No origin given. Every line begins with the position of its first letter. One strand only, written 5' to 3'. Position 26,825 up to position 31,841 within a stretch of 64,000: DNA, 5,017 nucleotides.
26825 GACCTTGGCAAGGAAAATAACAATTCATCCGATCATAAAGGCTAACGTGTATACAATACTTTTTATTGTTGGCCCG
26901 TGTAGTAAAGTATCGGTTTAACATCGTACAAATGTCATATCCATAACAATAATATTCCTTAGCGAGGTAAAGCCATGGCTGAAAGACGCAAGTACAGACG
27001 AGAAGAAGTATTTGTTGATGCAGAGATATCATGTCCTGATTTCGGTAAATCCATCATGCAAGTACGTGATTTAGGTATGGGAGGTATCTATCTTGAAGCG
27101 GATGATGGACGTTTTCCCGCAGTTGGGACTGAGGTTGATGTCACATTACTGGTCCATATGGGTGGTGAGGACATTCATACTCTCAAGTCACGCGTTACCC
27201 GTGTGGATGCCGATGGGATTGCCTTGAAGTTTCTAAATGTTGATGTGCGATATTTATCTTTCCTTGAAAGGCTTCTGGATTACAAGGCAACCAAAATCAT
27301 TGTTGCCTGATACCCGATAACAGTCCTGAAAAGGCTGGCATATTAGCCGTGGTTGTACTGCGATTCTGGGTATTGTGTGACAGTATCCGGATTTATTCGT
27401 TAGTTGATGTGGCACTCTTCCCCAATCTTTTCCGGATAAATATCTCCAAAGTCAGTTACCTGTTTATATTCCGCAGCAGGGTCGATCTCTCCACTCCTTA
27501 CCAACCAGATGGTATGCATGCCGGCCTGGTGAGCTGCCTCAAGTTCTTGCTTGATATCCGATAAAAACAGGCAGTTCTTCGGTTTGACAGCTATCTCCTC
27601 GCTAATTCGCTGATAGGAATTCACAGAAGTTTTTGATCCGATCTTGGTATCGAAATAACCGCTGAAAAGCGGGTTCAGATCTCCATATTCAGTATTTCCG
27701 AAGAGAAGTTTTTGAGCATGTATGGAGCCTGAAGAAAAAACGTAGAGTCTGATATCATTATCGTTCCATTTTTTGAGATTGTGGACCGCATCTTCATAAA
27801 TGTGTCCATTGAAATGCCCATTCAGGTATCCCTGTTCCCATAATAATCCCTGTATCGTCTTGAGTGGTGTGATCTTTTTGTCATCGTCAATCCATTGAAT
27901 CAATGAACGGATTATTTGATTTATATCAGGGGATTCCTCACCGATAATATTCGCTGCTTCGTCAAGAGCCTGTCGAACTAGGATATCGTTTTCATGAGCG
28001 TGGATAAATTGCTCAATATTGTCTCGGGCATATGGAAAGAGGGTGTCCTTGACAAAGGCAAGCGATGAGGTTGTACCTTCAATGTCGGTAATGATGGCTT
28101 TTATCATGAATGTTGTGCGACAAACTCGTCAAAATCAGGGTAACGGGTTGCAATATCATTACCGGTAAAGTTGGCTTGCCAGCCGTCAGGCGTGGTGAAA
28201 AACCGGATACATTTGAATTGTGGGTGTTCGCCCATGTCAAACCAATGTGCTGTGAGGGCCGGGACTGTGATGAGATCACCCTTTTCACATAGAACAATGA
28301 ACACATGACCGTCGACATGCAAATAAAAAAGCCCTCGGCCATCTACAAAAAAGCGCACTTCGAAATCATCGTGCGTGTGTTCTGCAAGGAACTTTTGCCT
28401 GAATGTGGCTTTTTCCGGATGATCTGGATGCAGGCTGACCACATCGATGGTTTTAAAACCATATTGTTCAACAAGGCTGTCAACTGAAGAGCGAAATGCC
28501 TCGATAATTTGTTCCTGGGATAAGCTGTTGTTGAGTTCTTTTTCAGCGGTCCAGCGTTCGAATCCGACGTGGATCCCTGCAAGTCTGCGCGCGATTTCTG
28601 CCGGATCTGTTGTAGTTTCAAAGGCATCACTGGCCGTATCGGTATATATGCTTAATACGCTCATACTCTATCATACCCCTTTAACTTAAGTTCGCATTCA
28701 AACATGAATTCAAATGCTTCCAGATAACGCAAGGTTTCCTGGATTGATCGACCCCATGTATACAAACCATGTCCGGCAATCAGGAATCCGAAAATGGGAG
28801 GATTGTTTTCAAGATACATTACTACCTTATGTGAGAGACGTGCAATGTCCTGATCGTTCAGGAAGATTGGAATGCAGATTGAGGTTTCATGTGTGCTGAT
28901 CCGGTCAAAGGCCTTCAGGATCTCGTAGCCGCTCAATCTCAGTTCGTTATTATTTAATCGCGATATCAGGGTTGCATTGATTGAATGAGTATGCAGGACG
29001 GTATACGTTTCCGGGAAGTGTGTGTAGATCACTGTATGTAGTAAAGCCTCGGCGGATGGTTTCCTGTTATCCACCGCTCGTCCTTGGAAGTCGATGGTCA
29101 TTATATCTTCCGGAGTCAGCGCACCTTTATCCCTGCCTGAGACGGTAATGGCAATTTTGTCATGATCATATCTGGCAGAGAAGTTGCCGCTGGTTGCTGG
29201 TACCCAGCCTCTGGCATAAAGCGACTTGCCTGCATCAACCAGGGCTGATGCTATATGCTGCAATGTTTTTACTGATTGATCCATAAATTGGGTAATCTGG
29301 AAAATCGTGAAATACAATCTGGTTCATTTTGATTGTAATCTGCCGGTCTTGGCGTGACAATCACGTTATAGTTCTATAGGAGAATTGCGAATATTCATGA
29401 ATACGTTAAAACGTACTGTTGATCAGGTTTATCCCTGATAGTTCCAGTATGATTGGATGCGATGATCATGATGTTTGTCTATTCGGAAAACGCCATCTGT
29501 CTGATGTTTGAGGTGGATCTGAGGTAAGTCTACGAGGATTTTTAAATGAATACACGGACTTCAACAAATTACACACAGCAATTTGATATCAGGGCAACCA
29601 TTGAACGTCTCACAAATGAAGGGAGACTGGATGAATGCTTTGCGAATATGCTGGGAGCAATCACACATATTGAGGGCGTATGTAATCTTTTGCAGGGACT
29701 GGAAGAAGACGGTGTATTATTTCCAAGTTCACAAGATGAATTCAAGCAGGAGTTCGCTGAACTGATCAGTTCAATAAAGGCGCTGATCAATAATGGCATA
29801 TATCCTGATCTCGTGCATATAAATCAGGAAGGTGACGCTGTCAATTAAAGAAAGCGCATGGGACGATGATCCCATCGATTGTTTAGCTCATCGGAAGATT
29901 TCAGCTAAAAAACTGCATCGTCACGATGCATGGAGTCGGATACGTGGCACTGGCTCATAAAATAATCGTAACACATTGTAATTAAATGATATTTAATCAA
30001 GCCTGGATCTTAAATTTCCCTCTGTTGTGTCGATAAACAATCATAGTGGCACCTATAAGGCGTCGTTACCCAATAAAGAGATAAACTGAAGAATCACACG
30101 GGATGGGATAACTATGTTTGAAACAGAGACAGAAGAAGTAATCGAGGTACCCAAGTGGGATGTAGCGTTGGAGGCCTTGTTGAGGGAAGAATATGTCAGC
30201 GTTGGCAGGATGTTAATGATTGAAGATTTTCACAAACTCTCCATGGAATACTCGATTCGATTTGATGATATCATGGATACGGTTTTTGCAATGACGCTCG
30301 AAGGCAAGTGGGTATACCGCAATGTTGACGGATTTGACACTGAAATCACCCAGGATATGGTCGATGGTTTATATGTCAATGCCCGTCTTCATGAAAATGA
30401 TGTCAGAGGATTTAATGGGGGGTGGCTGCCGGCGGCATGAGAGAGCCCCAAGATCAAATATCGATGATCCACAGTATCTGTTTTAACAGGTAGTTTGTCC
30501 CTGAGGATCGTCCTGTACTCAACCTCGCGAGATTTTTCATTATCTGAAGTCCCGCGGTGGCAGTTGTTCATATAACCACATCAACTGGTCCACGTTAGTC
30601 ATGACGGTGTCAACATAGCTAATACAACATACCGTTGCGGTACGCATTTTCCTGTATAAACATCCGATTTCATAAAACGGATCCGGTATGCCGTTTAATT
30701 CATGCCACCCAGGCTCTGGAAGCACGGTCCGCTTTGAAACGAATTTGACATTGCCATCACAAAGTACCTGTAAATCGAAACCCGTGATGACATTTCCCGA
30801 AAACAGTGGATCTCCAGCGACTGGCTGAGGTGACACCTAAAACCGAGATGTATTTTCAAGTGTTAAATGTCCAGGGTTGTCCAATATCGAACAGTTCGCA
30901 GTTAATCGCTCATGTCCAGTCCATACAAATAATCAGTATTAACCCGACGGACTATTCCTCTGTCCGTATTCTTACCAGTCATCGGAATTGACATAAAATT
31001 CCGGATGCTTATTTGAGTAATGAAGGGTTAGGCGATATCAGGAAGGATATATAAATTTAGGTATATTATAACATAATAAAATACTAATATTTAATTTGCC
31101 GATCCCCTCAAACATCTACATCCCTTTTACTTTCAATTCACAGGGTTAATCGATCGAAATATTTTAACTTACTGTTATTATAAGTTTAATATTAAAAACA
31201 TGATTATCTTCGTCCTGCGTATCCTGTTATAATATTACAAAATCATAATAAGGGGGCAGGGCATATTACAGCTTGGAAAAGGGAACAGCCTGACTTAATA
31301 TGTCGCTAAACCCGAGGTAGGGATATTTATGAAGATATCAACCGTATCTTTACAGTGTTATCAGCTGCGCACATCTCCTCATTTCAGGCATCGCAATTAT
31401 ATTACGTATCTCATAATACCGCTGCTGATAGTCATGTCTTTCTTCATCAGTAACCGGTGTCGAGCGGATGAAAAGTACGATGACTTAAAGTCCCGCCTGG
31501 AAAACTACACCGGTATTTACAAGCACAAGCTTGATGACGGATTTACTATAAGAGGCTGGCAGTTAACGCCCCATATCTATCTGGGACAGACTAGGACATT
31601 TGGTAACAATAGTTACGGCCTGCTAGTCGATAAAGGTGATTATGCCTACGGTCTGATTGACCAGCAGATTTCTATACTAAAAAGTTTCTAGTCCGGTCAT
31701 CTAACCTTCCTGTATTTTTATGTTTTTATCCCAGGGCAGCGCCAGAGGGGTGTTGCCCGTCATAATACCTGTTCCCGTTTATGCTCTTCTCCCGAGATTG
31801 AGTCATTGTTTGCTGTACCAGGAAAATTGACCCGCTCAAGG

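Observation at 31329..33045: Orphan ParF-like (type Ib ParA) ATPase flanked by a small membrane protein and a lipoprotein, inside an AT-rich island of small unknown ORFs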

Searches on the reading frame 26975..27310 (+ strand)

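Call 3: search_protein_families(library=pfam, proteins=[window:26975-27310:+], max_evalue=0.1)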
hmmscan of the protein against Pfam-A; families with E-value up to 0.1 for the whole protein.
window:26975-27310:+ (111 aa): 1 family
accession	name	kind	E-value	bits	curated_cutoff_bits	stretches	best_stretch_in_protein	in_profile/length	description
PF07238.19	PilZ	-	1.3e-08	35.6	22.5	1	3-101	1-100/102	PilZ domain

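Call 4: search_protein_families(library=ncbifam, proteins=[window:26975-27310:+], max_evalue=0.1)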
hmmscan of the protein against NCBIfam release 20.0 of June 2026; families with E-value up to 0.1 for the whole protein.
window:26975-27310:+ (111 aa): 1 family
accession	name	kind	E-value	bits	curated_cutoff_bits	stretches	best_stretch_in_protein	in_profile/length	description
TIGR02266.1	gmx_TIGR02266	paralog_domain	0.00033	20.8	68.7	1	31-101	22-95/96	TIGR02266 family protein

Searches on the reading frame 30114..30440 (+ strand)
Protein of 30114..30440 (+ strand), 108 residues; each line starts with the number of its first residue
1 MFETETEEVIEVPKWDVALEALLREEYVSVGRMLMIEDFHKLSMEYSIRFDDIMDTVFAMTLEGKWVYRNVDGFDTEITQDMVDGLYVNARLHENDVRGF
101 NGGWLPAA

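Call 3: search_protein_families(library=pfam, proteins=[window:30114-30440:+], max_evalue=0.1)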
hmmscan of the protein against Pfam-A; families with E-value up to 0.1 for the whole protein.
window:30114-30440:+ (108 aa): 0 families

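Call 4: search_protein_families(library=ncbifam, proteins=[window:30114-30440:+], max_evalue=0.1)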
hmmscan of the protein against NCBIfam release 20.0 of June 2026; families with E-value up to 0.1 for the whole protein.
window:30114-30440:+ (108 aa): 1 family
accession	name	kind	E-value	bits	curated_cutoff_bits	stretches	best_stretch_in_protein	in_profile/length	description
NF010128.0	PRK13605.1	equivalog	0.095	12.6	132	0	41-79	22-57/113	endoribonuclease SymE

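Call 64: search_protein_families(library=padloc, proteins=[window:30114-30440:+], max_evalue=0.01)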
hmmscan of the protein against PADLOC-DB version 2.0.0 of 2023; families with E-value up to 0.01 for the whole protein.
window:30114-30440:+ (108 aa): 0 families

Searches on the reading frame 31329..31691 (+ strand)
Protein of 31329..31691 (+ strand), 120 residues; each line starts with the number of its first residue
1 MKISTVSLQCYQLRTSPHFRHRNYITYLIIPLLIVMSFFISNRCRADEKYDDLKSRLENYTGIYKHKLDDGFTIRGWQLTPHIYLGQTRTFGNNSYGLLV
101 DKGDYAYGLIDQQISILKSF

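Call 3: search_protein_families(library=pfam, proteins=[window:31329-31691:+], max_evalue=0.1)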
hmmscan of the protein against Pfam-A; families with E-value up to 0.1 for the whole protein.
window:31329-31691:+ (120 aa): 0 families

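Call 4: search_protein_families(library=ncbifam, proteins=[window:31329-31691:+], max_evalue=0.1)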
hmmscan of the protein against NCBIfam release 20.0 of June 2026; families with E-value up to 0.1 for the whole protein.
window:31329-31691:+ (120 aa): 0 families

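Call 48: list_cluster_members(proteins=[P0001, window:31329-31688:+, window:32659-33042:+, window:33648-34379:+, window:33098-33277:-])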
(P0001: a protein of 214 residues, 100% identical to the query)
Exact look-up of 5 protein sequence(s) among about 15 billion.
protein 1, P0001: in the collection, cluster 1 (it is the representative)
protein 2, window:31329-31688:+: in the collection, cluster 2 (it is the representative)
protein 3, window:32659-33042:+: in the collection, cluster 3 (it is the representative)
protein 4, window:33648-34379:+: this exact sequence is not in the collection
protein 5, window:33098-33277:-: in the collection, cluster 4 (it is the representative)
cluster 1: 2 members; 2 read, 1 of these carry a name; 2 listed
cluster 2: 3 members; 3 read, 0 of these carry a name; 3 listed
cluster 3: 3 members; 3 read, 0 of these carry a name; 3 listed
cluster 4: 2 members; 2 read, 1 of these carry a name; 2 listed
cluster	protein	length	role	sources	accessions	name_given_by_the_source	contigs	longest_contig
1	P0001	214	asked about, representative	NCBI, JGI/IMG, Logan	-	-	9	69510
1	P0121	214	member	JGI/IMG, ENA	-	chromosome partitioning protein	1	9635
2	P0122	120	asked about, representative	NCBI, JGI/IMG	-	-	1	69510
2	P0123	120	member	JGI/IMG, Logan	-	-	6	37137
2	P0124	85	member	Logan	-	-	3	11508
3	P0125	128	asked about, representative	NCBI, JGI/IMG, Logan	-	-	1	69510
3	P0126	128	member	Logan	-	-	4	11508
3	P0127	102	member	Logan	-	-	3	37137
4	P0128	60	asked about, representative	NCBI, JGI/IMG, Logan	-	-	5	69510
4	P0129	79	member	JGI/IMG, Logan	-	hypothetical protein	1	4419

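Call 64: search_protein_families(library=padloc, proteins=[window:31329-31691:+], max_evalue=0.01)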
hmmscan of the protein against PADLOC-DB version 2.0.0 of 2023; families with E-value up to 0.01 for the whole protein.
window:31329-31691:+ (120 aa): 0 families

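Call 65: find_homologous_proteins(query=window:31329-31688:+, max_evalue=0.001)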
Query window:31329-31688:+ (120 aa): 10 proteins with E <= 0.001 among 12 candidates.
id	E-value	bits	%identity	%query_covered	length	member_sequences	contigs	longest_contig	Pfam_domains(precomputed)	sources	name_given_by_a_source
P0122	3.6e-76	271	100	100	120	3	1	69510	-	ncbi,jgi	-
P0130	1.7e-64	233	86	100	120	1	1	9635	-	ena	-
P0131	1.2e-36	144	64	83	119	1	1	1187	-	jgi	-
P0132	4.3e-35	139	60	83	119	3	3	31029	-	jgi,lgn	-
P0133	3.3e-32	129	60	80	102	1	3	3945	-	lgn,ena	-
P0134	8.2e-32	128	59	83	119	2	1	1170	-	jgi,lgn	-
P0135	8.6e-32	128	58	83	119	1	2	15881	-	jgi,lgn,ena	-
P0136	3.7e-31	126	56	80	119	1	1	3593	-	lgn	-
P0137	2.3e-30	123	57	68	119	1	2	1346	-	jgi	jgi:hypothetical protein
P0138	8.1e-30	122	52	83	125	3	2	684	-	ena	-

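Call 80: predict_structure(alignment_id=A4)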
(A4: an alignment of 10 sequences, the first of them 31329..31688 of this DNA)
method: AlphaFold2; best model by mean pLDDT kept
length: 120 residues; sequences in the alignment: 10
mean_pLDDT: 64.0   pTM: 0.41
mean pLDDT of the five models: 64.0, 63.0, 59.7, 58.6, 50.3
residues with pLDDT >= 90: 0; 70-90: 60; 50-70: 25; < 50: 35
segments of 3 or more residues with pLDDT < 50: 1-20, 43-57
pLDDT, mean of each block of 10 residues (from residue 1): 37 40 61 69 44 47 72 82 84 82 81 70
secondary structure, 60 per line:
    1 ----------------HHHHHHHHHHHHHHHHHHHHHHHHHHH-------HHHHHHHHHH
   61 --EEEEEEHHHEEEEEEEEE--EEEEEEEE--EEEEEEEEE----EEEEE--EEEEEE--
elements in order: H17-43 H51-60 E63-68 E72-80 E83-90 E93-101 E106-110 E113-118

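Call 83: fold_search(model_id=the predicted structure, library=pdb)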
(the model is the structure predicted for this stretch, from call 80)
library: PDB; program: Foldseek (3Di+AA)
matches with E <= 10: 279; with E <= 0.001: 0
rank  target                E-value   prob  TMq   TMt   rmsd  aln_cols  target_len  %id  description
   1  1kzx_MODEL_1_A        3.3e-01  0.47  0.24  0.23   6.1        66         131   24  Solution structure of human intestinal fatty acid binding protein with a naturally-occurring single amino acid (released 2003-07-01)
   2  2zgo_A                7.1e-01  0.33  0.20  0.15  11.4        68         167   13  Crystal structure of AAL mutant H59Q complex with lactose (released 2009-01-20)
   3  2zgm_A                8.8e-01  0.25  0.20  0.15  11.4        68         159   13  Crystal structure of recombinant Agrocybe aegerita lectin,rAAL, complex with lactose (released 2009-01-20)
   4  3akn                  1.0e+00  0.35  0.25  0.24   6.5        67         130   16  X-ray structure of iFABP from human and rat with bound fluorescent fatty acid analogue (released 2011-07-20)
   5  3m3o_A                1.0e+00  0.16  0.20  0.16  12.1        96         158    9  Crystal Structure of Agrocybe aegerita lectin AAL mutant R85A complexed with p-Nitrophenyl TF disaccharide (released 2010-12-01)
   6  2zgq_A                1.2e+00  0.21  0.20  0.15  11.6        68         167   12  Crystal structure of AAL mutant L33A in P1 spacegroup (released 2009-01-20)
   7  4tyt                  1.4e+00  0.33  0.23  0.14   4.5        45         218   16  Crystal Structure of BcII metallo-beta-lactamase in complex with ML302F (released 2014-11-26)
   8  2zgp_A                1.4e+00  0.20  0.20  0.16  11.3        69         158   13  Crystal structure of Agrocybe aegerita lectin AAL mutant I25G (released 2009-01-20)
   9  6l7v                  1.6e+00  0.05  0.14  0.10  12.2       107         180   10  Crystal structure of Cet1 from Trypanosoma cruzi in complex with tripolyphosphate, manganese and iodide ions. (released 2020-06-03)
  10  6n44_F                1.8e+00  0.10  0.15  0.14   9.6        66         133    6  Sheep Galectin-11 (LGALS11) complex with glycerol (released 2020-05-20)
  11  5tqs_D                1.9e+00  0.11  0.19  0.23  10.0        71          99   11  Phospholipase C gamma-1 C-terminal SH2 domain bound to a phosphopeptide derived from the receptor tyrosine kinase ErbB (released 2017-04-19)
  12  8qtv_A                2.0e+00  0.20  0.24  0.10  10.4        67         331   13  MUC5AC D'D3CysD1 domains. (released 2025-03-12)
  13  5nld_B                2.0e+00  0.10  0.19  0.17   9.7        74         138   11  Chicken GRIFIN (crystallisation pH: 7.5) (released 2018-02-14)
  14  8qsp_A                2.1e+00  0.30  0.23  0.09   9.5        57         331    9  MUC5AC D3 assembly. SNP rs36189285: Arg996Gln. (released 2025-02-12)
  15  5k1c_A                2.1e+00  0.16  0.21  0.09  10.6        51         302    8  Crystal structure of the UAF1/WDR20/USP12 complex (released 2016-07-20)
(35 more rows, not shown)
